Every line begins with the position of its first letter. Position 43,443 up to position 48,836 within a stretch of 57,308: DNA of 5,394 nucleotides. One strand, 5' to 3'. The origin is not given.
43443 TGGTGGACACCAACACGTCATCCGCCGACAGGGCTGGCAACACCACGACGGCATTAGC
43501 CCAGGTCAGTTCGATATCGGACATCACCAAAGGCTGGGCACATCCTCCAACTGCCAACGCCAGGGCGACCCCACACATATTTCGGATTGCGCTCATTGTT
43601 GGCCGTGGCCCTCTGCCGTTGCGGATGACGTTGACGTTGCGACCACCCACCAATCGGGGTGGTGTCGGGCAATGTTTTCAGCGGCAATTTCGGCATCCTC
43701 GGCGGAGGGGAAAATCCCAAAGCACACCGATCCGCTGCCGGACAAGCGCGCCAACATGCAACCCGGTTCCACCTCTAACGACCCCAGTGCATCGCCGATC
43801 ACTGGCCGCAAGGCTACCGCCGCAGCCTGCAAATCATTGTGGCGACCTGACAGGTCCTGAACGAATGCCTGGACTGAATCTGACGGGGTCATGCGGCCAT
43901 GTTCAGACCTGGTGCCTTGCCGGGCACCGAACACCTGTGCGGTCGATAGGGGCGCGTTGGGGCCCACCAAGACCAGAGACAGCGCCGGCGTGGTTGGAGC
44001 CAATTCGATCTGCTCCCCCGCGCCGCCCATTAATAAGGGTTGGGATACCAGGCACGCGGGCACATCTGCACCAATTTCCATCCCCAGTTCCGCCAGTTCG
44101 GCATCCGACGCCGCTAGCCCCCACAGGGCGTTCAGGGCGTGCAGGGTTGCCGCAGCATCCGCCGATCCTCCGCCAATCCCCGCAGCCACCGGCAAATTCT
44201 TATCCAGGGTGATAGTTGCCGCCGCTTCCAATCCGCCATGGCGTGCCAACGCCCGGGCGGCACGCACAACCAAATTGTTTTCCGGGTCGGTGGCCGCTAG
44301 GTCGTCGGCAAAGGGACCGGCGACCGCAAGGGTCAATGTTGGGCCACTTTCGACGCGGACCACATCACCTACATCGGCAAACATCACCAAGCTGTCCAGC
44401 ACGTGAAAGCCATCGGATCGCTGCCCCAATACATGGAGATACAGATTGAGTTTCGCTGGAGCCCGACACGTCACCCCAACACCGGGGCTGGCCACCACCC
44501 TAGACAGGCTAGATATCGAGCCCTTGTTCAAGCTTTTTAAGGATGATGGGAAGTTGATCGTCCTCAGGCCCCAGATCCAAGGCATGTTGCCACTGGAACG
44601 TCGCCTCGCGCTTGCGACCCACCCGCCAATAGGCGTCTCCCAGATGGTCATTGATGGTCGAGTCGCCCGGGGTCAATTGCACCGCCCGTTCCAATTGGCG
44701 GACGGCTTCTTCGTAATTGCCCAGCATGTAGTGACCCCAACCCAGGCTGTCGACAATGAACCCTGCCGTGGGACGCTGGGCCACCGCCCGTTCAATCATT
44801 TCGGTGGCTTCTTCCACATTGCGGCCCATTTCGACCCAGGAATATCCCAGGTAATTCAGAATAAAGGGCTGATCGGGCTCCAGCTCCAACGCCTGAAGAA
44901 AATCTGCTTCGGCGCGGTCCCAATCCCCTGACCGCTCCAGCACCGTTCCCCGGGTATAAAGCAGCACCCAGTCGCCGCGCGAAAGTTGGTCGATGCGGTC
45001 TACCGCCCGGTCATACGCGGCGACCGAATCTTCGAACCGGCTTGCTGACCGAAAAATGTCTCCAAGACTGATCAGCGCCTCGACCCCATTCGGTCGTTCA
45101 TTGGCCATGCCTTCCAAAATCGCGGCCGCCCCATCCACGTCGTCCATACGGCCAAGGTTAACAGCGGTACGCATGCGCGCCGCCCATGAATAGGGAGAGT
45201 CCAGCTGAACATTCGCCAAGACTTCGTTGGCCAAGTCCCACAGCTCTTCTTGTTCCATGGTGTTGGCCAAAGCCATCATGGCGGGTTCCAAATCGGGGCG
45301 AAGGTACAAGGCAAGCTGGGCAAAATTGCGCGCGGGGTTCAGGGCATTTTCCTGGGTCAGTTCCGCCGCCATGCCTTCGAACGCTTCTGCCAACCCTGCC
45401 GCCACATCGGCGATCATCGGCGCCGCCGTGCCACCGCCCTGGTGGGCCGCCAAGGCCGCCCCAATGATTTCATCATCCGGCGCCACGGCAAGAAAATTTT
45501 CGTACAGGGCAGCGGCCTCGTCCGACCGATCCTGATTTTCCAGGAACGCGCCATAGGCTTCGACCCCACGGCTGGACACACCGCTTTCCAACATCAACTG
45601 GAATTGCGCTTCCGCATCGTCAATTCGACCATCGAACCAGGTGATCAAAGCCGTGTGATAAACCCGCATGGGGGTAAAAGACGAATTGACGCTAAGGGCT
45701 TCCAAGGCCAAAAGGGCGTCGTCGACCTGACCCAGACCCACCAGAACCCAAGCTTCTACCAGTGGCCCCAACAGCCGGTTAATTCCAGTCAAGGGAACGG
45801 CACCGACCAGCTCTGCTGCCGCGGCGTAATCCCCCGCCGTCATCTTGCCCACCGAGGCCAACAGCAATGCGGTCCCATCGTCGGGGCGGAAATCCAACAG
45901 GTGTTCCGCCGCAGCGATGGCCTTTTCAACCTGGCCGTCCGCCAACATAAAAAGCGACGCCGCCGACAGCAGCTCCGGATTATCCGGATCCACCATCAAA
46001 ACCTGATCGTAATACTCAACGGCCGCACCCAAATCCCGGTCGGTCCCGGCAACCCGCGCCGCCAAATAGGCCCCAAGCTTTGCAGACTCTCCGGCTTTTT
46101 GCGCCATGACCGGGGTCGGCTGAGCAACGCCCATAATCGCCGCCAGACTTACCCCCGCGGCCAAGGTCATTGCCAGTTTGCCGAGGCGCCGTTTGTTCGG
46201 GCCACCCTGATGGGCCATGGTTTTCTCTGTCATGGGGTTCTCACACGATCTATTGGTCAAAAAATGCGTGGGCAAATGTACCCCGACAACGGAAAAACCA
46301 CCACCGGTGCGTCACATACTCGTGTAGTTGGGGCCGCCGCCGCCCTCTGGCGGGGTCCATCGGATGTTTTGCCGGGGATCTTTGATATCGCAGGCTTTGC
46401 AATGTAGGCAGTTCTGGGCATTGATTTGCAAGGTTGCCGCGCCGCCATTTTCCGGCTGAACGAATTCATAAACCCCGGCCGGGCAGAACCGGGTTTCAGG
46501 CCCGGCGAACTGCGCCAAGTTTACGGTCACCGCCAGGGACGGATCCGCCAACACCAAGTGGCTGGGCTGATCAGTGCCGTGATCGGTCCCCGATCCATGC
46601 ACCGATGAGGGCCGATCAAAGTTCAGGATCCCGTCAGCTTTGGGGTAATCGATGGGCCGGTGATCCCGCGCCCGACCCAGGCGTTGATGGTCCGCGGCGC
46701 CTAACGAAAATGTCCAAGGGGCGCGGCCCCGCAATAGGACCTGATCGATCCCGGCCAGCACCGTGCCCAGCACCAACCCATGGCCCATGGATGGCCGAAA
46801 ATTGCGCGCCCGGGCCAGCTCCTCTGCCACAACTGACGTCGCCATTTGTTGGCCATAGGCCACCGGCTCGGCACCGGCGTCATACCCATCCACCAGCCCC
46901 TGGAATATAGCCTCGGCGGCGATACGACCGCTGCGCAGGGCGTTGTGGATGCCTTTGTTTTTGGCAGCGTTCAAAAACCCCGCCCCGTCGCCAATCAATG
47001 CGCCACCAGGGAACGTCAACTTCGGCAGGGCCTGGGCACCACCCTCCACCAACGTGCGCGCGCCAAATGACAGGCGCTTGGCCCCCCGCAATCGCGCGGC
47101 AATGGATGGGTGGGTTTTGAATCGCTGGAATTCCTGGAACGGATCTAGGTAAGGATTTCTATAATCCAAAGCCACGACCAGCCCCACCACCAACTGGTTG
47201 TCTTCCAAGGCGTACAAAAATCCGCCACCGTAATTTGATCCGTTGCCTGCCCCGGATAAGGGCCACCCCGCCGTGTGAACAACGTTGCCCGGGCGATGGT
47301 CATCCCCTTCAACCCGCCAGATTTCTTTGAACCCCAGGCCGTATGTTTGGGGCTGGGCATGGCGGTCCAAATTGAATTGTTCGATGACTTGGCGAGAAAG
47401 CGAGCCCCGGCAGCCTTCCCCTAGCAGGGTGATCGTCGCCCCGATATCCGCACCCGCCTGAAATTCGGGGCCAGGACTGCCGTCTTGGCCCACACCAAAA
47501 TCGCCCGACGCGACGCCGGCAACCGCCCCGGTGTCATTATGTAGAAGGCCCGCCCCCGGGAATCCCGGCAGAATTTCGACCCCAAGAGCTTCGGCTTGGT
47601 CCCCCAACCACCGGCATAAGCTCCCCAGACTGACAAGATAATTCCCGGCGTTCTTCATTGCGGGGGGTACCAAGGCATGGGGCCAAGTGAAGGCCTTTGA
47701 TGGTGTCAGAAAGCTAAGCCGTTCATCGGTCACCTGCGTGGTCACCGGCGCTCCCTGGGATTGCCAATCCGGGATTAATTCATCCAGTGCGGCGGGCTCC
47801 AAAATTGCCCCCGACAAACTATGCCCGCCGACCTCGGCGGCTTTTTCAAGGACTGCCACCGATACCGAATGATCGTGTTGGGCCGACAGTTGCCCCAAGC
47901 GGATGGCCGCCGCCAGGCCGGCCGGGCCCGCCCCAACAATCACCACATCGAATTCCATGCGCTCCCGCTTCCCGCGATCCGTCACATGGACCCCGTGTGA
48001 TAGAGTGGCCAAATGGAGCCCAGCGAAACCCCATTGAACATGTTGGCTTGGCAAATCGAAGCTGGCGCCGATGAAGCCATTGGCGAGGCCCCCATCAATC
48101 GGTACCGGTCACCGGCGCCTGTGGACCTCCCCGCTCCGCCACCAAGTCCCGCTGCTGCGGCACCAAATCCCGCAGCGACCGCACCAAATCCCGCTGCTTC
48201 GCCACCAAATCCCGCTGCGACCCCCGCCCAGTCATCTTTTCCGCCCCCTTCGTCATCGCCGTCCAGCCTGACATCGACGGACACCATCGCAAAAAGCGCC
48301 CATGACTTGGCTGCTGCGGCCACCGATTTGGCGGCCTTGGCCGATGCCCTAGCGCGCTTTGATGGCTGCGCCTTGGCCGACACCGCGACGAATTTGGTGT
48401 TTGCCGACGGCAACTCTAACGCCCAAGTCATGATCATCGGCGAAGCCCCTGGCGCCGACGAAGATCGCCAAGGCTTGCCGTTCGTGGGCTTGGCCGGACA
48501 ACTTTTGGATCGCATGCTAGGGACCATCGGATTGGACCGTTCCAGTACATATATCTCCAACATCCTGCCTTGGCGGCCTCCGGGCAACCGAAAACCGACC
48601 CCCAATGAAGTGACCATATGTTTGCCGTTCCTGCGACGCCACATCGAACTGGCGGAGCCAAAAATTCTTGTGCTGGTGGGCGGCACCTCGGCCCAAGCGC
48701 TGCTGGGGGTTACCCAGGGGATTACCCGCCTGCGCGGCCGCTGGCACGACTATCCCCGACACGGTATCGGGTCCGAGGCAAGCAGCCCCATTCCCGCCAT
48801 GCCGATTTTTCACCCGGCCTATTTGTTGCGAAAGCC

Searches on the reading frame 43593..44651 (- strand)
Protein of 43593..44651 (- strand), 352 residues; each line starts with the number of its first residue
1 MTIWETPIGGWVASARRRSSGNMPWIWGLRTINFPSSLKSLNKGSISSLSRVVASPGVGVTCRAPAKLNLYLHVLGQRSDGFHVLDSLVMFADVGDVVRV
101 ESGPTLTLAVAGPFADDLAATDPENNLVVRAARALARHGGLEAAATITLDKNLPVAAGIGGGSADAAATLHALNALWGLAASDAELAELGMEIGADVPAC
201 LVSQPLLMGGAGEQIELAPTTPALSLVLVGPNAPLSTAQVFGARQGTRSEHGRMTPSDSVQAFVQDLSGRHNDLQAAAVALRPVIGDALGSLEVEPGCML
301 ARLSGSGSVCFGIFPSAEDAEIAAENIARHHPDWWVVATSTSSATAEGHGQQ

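Call 10: search_protein_families(library=pfam, proteins=[window:43593-44651:-], max_evalue=0.001)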
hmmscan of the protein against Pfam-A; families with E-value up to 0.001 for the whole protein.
window:43593-44651:- (352 aa): 2 families
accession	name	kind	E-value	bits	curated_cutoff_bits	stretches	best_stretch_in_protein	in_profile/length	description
PF00288.32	GHMP_kinases_N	-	1.5e-18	67.2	22.3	1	126-202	1-85/87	GHMP kinases N terminal domain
PF08544.19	GHMP_kinases_C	-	2.1e-09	38.1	21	1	270-331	19-83/85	GHMP kinases C terminal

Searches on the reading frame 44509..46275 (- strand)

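Call 10: search_protein_families(library=pfam, proteins=[window:44509-46275:-], max_evalue=0.001)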
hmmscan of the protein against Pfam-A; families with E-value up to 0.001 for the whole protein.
window:44509-46275:- (588 aa): 21 families
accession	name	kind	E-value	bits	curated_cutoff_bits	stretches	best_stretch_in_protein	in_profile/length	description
PF07719.23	TPR_2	-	8.4e-30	100.8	27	2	438-468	3-33/34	Tetratricopeptide repeat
PF13428.12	TPR_14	-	3.3e-23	80.2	23.5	1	438-477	3-42/44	Tetratricopeptide repeat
PF13432.12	TPR_16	-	4.3e-23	81.8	32.7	2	440-504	1-64/65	Tetratricopeptide repeat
PF00515.34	TPR_1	-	1.2e-20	72.8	27.8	1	438-468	3-33/34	Tetratricopeptide repeat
PF13414.12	TPR_11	-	4.1e-19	68.4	26.8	1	516-553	5-42/42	TPR repeat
PF13181.12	TPR_8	-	3e-17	61.7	25.7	0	439-468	4-33/34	Tetratricopeptide repeat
PF14559.12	TPR_19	-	4.4e-16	59.4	25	1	80-135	5-60/68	Tetratricopeptide repeat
PF13176.12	TPR_7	-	1.4e-12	47.1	27.9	0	444-469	7-32/36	Tetratricopeptide repeat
PF13371.12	TPR_9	-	2.1e-12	47.3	35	0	423-470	16-63/73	Tetratricopeptide repeat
PF13424.12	TPR_12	-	5.1e-12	46.3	30.1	1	400-465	5-74/77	Tetratricopeptide repeat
PF13174.12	TPR_6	-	7.3e-11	42.4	26.3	0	511-533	6-28/33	Tetratricopeptide repeat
PF13431.12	TPR_17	-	1e-10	41.4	24.4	0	459-478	2-21/34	Tetratricopeptide repeat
PF23914.1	TPR_CcmH_CycH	-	3.9e-08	33.7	42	0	435-539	52-155/158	Cytochrome c-type biogenesis protein H TPR domain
PF25062.1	ARM_TT21_N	-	3.8e-06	27.2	40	0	414-507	78-172/222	Tetratricopeptide repeat protein 21 N-terminal ARM repeat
PF24575.1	TPR_Slam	-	4.5e-06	27.5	35.2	0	42-119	23-100/104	Surface lipoprotein assembly modifier, N-terminal TPR repeats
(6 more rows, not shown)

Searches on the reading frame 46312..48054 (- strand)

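Call 10: search_protein_families(library=pfam, proteins=[window:46312-48054:-], max_evalue=0.001)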
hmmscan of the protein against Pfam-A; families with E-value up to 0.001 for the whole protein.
window:46312-48054:- (580 aa): 8 families
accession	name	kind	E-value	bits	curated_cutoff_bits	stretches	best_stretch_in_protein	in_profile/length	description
PF05187.19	Fer4_ETF_QO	-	7.9e-44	148.5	24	1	475-578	1-104/104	Electron transfer flavoprotein-ubiquinone oxidoreductase, 4Fe-4S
PF21162.3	ETFQO_UQ-bd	-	2.8e-36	124.4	27.7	1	238-335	1-96/96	ETF-QO, ubiquinone-binding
PF13450.12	NAD_binding_8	-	1.9e-07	31.7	21.9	1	39-82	1-38/68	NAD(P)-binding Rossmann-like domain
PF01266.30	DAO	-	3.4e-06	27.3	27.9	1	36-79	1-38/353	FAD dependent oxidoreductase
PF01946.23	Thi4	-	3.8e-06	26.7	26.2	1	32-83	15-61/235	Thi4 family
PF07992.20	Pyr_redox_2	-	4.5e-06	26.7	26.1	1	35-93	1-55/291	Pyridine nucleotide-disulphide oxidoreductase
PF00890.30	FAD_binding_2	-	2.6e-05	24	20.4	1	36-79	1-38/414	FAD binding domain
PF12831.13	FAD_oxidored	-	0.00047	20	27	1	36-84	1-43/416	FAD dependent oxidoreductase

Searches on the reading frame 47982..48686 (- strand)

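Call 10: search_protein_families(library=pfam, proteins=[window:47982-48686:-], max_evalue=0.001)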
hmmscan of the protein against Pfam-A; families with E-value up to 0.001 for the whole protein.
window:47982-48686:- (234 aa): 0 families

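Call 77: search_protein_families(library=pfam, proteins=[window:47982-48686:-], max_evalue=0.01)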
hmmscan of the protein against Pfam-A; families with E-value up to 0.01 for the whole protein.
window:47982-48686:- (234 aa): 1 family
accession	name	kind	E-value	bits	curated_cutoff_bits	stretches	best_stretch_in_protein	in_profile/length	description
PF07123.17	PsbW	-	0.0022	18.5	25.4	1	86-147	28-91/133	Photosystem II reaction centre W protein (PsbW)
